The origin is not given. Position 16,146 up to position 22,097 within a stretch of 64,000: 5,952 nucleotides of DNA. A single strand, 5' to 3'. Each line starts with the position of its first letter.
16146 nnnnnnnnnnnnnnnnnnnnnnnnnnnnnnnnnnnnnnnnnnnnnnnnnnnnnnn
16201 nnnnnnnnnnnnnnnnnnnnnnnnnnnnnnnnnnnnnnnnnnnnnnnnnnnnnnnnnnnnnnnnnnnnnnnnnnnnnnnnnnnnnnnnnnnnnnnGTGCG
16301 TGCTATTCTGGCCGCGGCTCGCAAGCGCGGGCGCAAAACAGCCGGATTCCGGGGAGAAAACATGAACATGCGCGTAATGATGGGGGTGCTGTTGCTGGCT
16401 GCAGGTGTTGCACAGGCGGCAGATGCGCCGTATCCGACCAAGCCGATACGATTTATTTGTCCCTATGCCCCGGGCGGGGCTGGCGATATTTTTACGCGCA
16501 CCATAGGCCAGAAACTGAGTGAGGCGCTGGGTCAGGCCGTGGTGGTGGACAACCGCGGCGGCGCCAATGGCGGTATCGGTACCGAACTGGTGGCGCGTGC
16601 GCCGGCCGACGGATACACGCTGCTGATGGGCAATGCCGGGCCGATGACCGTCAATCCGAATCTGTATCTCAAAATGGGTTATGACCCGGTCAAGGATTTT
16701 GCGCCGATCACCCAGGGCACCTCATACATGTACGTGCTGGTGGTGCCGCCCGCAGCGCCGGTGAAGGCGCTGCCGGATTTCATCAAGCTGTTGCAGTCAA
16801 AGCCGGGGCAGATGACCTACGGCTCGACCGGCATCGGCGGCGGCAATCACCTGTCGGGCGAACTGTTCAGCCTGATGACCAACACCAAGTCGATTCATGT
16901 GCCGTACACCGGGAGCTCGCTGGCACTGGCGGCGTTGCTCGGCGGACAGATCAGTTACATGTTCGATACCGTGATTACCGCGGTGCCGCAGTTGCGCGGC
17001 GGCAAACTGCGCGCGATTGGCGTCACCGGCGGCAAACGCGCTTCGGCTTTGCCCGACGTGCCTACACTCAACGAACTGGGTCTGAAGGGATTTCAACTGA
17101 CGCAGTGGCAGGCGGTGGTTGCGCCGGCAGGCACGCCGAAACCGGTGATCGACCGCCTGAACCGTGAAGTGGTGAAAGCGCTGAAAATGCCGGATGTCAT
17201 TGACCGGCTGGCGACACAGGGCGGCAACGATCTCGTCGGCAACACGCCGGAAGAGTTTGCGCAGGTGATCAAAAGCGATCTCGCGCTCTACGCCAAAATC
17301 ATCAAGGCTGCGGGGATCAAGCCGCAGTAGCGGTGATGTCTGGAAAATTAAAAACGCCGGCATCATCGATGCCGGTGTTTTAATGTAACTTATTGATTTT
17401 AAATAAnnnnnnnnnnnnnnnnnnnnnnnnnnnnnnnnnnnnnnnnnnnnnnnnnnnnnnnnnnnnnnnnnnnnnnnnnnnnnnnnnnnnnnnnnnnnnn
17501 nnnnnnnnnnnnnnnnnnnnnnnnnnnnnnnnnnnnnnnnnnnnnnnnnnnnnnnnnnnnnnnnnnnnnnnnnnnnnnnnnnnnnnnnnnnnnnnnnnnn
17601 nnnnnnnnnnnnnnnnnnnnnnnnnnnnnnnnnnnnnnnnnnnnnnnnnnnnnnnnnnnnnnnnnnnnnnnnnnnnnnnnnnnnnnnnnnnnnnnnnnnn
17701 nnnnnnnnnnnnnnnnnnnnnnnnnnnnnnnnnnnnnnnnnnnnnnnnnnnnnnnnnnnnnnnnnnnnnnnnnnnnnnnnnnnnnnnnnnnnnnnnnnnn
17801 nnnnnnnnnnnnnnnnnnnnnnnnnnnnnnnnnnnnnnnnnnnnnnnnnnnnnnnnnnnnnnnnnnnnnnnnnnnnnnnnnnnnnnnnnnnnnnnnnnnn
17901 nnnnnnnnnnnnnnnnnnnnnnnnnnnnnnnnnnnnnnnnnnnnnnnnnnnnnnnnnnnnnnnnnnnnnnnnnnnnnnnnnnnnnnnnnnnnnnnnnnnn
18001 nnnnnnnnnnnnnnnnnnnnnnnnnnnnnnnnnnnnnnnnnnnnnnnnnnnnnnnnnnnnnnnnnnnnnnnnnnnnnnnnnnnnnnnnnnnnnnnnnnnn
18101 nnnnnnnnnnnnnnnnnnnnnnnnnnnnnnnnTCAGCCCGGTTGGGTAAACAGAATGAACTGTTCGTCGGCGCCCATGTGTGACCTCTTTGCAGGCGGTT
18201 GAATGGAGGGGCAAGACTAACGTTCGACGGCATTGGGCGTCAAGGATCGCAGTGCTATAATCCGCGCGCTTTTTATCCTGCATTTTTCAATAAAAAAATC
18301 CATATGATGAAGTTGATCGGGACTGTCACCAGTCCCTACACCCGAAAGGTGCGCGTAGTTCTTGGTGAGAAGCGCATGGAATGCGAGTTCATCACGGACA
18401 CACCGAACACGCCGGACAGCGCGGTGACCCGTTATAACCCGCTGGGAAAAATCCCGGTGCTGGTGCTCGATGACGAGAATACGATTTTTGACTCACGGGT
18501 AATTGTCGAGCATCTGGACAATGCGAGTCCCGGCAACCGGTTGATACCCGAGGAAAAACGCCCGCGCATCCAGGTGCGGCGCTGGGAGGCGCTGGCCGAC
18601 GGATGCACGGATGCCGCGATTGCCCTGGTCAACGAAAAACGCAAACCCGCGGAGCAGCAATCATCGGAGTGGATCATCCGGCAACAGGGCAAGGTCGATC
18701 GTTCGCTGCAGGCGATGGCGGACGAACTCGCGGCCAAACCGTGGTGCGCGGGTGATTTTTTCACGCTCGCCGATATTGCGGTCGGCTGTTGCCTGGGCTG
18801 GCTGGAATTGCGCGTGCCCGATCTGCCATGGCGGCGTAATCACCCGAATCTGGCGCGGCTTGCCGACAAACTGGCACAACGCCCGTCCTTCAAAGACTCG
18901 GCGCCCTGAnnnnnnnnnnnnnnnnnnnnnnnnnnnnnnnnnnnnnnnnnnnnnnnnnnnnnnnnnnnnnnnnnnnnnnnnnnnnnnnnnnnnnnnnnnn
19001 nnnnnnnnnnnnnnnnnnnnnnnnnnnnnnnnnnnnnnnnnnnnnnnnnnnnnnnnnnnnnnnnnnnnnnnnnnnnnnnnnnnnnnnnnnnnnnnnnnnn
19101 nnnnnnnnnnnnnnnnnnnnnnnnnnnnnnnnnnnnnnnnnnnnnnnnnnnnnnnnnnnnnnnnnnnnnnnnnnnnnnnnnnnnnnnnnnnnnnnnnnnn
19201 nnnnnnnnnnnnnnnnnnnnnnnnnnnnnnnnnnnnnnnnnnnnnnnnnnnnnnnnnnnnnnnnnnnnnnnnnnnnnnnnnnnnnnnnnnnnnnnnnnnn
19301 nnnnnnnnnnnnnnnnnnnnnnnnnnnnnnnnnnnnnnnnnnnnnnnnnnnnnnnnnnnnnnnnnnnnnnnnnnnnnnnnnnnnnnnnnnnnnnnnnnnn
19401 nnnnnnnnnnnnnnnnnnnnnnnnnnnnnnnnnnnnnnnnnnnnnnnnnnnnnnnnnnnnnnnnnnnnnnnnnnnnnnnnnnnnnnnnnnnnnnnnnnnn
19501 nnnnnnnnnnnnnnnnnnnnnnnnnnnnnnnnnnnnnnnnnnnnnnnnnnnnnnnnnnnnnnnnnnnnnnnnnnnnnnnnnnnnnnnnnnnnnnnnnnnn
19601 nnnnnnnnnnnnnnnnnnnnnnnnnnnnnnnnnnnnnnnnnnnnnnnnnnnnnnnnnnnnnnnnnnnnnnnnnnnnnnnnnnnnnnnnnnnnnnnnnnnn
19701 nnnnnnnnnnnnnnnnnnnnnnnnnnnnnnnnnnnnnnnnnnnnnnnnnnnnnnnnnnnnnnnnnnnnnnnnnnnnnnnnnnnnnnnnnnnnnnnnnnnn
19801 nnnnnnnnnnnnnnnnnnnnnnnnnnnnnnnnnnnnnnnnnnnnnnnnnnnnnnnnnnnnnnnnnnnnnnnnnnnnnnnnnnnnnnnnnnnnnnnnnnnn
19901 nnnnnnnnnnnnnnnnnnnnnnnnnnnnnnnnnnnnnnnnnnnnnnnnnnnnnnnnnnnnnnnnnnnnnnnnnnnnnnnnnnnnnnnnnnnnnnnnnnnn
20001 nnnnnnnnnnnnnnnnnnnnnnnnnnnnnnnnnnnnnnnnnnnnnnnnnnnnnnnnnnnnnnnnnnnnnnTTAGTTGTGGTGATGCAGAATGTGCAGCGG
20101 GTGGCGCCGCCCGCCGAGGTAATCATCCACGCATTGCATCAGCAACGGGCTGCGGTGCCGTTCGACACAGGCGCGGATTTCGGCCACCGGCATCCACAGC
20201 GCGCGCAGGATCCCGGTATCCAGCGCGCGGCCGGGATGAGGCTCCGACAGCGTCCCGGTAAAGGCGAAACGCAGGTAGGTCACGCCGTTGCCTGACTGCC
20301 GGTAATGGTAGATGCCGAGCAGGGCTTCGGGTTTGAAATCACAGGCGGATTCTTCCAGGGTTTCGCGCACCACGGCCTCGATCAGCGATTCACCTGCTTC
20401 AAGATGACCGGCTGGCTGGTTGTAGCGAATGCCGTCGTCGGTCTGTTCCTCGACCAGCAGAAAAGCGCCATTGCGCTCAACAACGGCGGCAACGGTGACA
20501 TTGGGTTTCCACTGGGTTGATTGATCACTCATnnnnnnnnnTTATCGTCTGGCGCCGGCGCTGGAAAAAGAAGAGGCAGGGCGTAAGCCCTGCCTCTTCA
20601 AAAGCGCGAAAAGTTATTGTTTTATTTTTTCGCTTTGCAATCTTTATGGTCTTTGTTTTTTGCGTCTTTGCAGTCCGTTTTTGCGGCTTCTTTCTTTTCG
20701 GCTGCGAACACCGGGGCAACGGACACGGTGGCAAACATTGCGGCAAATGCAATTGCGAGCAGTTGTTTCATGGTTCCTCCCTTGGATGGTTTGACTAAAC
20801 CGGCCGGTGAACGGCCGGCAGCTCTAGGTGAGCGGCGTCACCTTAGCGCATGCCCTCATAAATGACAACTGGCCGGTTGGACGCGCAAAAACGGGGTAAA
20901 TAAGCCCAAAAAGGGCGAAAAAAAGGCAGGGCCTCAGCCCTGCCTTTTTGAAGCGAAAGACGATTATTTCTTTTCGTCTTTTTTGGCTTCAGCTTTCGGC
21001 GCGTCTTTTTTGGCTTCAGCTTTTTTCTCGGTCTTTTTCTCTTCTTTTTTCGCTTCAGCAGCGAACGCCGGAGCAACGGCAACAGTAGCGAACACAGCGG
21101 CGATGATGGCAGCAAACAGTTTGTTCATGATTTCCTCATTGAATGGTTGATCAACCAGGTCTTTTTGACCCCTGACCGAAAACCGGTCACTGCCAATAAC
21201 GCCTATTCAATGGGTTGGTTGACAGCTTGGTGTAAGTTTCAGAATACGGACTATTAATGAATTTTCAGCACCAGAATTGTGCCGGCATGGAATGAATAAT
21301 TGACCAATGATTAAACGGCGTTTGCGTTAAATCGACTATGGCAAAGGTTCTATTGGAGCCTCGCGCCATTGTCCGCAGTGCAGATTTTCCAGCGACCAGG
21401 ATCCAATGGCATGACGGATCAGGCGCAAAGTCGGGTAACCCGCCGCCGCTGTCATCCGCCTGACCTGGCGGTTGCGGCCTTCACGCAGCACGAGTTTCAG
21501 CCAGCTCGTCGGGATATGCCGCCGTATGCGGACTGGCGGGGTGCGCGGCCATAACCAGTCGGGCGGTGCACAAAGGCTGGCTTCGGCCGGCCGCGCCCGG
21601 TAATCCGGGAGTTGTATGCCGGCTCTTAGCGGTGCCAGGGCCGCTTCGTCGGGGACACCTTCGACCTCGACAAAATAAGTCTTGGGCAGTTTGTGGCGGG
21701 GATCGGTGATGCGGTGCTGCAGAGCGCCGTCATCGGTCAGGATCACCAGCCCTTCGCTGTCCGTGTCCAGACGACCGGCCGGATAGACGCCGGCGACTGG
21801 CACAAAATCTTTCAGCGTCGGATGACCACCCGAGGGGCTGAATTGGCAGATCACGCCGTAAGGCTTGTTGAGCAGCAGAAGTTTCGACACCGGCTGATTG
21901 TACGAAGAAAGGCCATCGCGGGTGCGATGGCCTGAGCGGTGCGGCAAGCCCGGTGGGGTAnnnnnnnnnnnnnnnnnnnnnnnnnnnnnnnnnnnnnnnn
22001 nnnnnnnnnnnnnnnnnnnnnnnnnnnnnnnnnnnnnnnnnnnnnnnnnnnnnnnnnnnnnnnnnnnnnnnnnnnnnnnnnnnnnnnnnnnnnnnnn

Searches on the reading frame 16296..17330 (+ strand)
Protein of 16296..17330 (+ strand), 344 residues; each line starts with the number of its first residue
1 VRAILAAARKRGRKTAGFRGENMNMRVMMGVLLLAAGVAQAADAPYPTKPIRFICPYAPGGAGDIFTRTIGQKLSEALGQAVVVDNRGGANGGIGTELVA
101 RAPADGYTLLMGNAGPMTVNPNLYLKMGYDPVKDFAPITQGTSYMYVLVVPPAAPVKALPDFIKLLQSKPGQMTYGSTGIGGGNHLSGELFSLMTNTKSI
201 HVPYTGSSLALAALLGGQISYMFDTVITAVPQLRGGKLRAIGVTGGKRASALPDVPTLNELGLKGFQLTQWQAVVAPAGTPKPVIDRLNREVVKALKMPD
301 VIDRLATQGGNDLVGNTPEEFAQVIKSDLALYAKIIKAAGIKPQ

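Call 7: search_protein_families(library=pfam, proteins=[window:16296-17330:+])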
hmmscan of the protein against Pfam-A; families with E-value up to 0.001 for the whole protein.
window:16296-17330:+ (344 aa): 1 family
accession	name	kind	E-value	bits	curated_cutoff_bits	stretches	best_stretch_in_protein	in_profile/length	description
PF03401.19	TctC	-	4.2e-69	233.5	27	1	68-340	3-273/274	Tripartite tricarboxylate transporter family receptor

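Call 8: search_protein_families(library=ncbifam, proteins=[window:16296-17330:+])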
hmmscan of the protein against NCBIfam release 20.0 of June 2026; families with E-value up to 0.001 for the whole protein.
window:16296-17330:+ (344 aa): 0 families

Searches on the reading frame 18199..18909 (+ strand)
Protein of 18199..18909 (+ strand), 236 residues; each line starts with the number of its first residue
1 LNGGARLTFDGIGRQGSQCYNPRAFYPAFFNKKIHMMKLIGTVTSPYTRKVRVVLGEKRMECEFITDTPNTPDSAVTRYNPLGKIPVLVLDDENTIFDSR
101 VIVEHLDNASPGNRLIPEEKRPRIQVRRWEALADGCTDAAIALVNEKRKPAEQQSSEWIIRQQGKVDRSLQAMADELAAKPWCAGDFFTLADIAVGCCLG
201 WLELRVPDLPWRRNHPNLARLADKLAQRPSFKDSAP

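Call 7: search_protein_families(library=pfam, proteins=[window:18199-18909:+])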
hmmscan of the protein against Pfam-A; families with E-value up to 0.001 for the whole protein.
window:18199-18909:+ (236 aa): 6 families
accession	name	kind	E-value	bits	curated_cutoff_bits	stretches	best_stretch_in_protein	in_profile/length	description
PF13417.12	GST_N_3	-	2.4e-16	60.3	22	1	39-113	1-74/75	Glutathione S-transferase, N-terminal domain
PF13409.12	GST_N_2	-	6.5e-15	55.9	25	1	44-108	1-69/70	Glutathione S-transferase, N-terminal domain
PF13410.11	GST_C_2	-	1e-11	45.2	24.9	1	158-220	3-65/69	Glutathione S-transferase, C-terminal domain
PF00043.30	GST_C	-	5.1e-11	43.1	20.7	1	158-229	23-93/93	Glutathione S-transferase, C-terminal domain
PF02798.26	GST_N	-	3.8e-09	37.2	20.9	1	37-108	3-76/76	Glutathione S-transferase, N-terminal domain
PF14497.11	GST_C_3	-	0.00046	20.8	21.6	1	149-232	17-98/104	Glutathione S-transferase, C-terminal domain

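Call 8: search_protein_families(library=ncbifam, proteins=[window:18199-18909:+])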
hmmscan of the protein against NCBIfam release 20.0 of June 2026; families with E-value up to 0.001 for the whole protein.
window:18199-18909:+ (236 aa): 7 families
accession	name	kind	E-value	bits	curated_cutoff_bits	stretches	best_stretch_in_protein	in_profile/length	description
NF007682.0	PRK10357.1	equivalog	8.9e-56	188.6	181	1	37-234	1-197/202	glutathione S-transferase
NF050814.1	FtsZBindFzlA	equivalog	9.1e-21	74.6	300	1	44-232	12-207/228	FtsZ-binding protein FzlA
TIGR01262.1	maiA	equivalog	2.5e-14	53.4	171.05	1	73-236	40-204/211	maleylacetoacetate isomerase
NF007016.1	PRK09481.1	equivalog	4.9e-11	42.4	314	1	32-209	6-171/209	stringent starvation protein SspA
NF007831.0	PRK10542.1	equivalog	7.4e-08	32.2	198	1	79-233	46-193/201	glutathione transferase GstA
NF008731.0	PRK11752.1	equivalog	4.6e-05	22.8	325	1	75-203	91-220/287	glutathione-dependent disulfide-bond oxidoreductase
NF011693.0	PRK15113.1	equivalog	0.00064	19.4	150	1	43-132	14-108/214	glutathione transferase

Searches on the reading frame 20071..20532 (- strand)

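Call 7: search_protein_families(library=pfam, proteins=[window:20071-20532:-])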
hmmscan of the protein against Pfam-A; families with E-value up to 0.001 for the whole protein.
window:20071-20532:- (153 aa): 1 family
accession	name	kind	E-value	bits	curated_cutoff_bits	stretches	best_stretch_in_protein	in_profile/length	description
PF00293.34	NUDIX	-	1e-11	45.4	21.1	1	11-127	3-127/134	NUDIX domain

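Call 8: search_protein_families(library=ncbifam, proteins=[window:20071-20532:-])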
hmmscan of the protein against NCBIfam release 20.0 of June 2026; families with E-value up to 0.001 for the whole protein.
window:20071-20532:- (153 aa): 5 families
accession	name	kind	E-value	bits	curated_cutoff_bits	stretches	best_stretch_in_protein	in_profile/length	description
NF001299.0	PRK00241.1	equivalog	2.6e-05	23.8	158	1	15-65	139-189/263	NAD(+) diphosphatase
NF007834.0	PRK10546.1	equivalog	2.9e-05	23.9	156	1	14-73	7-68/135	pyrimidine (deoxy)nucleoside triphosphate diphosphatase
NF003786.0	PRK05379.1-2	equivalog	9.1e-05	21.8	397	1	12-66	219-274/354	bifunctional nicotinamide-nucleotide adenylyltransferase/Nudix hydroxylase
NF041652.1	Nud_hyd_Dein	equivalog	0.00012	22.3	200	1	16-103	19-107/152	Nudix hydrolase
NF003785.0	PRK05379.1-1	equivalog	0.00013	21.3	418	1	6-71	197-264/347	bifunctional nicotinamide-nucleotide adenylyltransferase/Nudix hydroxylase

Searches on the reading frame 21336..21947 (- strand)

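Call 25: search_protein_families(library=pfam, max_evalue=1e-8, proteins=[window:21336-21947:-])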
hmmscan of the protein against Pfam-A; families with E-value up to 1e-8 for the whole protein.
window:21336-21947:- (203 aa): 1 family
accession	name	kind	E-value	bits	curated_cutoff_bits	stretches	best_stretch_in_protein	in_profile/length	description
PF00849.27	PseudoU_synth_2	-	1.4e-17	64.8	26.8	1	23-168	2-152/152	RNA pseudouridylate synthase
